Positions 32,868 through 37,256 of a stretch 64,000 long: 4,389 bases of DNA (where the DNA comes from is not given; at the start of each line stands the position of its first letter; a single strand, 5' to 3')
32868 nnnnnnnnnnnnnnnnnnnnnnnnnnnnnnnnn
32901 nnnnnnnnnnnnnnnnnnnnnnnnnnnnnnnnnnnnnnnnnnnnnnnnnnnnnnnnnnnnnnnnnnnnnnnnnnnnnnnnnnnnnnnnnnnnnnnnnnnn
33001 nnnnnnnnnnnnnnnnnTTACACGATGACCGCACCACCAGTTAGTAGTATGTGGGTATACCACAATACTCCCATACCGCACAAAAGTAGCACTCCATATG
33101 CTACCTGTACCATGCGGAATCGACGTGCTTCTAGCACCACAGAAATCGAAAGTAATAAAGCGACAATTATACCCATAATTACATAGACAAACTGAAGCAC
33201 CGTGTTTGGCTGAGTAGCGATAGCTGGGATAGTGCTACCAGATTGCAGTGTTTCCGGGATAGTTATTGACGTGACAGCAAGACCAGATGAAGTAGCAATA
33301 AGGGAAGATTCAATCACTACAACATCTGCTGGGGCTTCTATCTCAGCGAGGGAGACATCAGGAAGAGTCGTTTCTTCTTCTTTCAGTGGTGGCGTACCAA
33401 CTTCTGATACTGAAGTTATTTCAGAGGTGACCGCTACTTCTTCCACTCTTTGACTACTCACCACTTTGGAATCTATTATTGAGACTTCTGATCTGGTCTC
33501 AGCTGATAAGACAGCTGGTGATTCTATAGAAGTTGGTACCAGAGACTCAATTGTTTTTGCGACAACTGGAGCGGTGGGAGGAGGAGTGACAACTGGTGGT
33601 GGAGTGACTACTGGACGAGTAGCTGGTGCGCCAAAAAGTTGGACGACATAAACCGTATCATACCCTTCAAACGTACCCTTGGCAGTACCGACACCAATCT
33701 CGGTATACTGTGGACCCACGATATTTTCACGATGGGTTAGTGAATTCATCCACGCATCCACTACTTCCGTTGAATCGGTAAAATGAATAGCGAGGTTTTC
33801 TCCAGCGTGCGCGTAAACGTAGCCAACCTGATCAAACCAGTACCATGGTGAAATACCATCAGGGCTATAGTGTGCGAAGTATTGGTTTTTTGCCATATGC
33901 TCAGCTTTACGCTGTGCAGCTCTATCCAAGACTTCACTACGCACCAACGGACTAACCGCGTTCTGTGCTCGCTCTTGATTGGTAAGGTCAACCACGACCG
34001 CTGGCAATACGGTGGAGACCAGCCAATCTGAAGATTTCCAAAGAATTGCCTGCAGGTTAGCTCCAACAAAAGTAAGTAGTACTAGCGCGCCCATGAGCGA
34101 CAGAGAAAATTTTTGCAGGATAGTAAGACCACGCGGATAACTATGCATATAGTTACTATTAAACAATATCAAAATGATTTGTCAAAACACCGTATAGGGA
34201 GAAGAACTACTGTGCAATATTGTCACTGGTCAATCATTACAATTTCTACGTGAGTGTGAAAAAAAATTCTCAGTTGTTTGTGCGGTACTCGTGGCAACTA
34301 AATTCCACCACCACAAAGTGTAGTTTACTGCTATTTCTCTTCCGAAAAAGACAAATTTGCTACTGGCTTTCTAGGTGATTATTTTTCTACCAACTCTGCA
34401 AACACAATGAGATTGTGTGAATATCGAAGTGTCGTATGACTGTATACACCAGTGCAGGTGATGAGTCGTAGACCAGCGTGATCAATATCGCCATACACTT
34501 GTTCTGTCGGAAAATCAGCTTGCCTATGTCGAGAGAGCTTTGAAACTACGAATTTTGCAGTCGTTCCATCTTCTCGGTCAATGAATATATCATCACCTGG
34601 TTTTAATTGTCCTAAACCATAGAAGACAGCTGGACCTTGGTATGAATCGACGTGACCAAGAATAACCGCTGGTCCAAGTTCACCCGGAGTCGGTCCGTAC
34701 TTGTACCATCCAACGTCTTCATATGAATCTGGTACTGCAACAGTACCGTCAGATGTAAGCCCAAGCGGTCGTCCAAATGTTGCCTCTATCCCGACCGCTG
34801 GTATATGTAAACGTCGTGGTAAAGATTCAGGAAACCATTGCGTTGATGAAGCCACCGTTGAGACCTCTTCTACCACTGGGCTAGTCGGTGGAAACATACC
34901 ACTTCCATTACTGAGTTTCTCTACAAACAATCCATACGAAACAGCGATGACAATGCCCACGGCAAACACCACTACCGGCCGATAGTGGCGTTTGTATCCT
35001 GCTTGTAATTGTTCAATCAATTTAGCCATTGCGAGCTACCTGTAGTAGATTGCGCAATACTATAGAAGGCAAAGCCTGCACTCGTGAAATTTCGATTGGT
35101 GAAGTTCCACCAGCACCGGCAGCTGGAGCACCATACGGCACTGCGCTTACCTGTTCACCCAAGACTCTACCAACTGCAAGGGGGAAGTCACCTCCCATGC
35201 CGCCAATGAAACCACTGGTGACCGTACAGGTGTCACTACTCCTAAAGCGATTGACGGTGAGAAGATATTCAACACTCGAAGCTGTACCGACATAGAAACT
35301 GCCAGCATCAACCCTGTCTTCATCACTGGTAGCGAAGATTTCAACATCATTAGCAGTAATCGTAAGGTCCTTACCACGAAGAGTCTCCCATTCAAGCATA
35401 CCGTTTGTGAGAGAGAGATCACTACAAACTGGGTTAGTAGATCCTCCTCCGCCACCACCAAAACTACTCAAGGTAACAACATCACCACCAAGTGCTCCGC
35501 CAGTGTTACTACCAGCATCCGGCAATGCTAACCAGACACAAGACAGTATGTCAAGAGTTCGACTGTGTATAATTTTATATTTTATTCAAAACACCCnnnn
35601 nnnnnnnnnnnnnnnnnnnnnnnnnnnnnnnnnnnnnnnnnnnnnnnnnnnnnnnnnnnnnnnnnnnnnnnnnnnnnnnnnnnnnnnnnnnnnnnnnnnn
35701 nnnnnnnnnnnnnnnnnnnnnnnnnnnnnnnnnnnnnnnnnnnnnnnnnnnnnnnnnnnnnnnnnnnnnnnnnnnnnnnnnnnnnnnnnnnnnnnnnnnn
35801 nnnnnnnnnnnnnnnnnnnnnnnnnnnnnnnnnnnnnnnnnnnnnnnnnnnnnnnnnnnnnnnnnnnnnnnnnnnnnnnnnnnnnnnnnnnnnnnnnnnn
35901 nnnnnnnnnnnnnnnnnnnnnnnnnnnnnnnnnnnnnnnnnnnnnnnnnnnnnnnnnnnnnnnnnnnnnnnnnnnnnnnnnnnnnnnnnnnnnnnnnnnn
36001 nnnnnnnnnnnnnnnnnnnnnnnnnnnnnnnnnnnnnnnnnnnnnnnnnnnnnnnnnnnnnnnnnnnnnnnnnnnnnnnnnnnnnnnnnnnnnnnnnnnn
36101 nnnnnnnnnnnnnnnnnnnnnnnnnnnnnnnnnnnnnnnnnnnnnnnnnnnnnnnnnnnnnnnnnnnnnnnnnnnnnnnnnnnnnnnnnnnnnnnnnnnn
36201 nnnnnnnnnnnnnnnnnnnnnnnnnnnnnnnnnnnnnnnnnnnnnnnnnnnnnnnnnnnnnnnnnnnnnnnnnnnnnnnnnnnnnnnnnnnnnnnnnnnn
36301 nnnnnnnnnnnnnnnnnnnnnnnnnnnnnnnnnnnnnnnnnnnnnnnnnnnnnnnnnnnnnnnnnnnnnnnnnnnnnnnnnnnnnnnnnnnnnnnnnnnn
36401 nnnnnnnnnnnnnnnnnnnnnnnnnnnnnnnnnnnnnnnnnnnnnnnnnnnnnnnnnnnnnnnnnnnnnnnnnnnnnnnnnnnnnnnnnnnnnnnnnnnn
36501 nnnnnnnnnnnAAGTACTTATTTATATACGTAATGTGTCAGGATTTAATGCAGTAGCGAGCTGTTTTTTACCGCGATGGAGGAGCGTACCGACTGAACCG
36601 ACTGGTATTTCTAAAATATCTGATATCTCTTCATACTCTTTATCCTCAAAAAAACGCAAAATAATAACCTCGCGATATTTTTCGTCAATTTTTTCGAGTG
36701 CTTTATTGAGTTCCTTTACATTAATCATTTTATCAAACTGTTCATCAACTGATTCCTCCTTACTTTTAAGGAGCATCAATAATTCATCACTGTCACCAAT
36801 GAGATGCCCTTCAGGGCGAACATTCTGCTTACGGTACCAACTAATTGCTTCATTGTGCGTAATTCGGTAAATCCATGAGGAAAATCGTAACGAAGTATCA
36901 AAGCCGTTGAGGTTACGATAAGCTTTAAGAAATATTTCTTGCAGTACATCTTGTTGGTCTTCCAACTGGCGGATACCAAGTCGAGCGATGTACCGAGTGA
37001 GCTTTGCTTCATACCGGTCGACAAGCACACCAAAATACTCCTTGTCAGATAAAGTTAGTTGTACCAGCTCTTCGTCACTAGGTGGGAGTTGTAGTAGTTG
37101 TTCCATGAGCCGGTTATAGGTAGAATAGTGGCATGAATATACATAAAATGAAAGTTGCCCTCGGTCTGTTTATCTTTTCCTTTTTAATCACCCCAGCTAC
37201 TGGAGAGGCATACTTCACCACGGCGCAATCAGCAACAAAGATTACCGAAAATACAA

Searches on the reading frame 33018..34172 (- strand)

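Call 12: search_protein_families(library=pfam, proteins=[window:33018-34172:-], max_evalue=0.001)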
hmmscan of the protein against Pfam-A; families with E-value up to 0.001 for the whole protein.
window:33018-34172:- (384 aa): 1 family
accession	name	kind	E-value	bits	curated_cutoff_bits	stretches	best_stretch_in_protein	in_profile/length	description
PF00188.32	CAP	-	2.4e-19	70.7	21.1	1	61-180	1-117/117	Cysteine-rich secretory protein family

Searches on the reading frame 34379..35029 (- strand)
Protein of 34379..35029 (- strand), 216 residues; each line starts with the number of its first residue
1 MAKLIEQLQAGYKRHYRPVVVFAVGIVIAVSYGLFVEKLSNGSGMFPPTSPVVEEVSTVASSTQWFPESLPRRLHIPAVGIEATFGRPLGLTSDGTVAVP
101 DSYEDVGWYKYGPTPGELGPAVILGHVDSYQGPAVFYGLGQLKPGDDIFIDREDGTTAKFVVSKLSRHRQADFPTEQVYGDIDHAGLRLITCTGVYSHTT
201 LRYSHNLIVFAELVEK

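Call 78: search_protein_families(library=pfam, proteins=[window:34379-35029:-], max_evalue=0.001)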
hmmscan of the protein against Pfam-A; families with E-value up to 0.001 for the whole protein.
window:34379-35029:- (216 aa): 1 family
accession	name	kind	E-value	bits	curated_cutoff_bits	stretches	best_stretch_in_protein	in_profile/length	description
PF04203.18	Sortase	-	7.9e-21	74.5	26.6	1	74-214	1-125/125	Sortase domain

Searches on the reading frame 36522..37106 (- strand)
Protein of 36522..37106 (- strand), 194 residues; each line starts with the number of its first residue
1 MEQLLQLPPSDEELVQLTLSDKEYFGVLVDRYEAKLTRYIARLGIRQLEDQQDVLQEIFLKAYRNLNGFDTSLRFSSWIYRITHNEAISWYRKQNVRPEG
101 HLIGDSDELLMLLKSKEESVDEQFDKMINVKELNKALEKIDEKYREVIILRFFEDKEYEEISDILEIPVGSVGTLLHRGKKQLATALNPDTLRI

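Call 78: search_protein_families(library=pfam, proteins=[window:36522-37106:-], max_evalue=0.001)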
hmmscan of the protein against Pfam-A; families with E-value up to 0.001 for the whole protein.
window:36522-37106:- (194 aa): 3 families
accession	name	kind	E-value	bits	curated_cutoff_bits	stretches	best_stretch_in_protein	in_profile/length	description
PF08281.18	Sigma70_r4_2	-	5.1e-16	58.5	25.7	1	132-183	3-54/54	Sigma-70, region 4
PF04542.20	Sigma70_r2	-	2.1e-14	53.5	24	1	28-95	1-69/71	Sigma-70 region 2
PF04545.22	Sigma70_r4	-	1.6e-09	37.5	24.1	1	136-183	1-48/50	Sigma-70, region 4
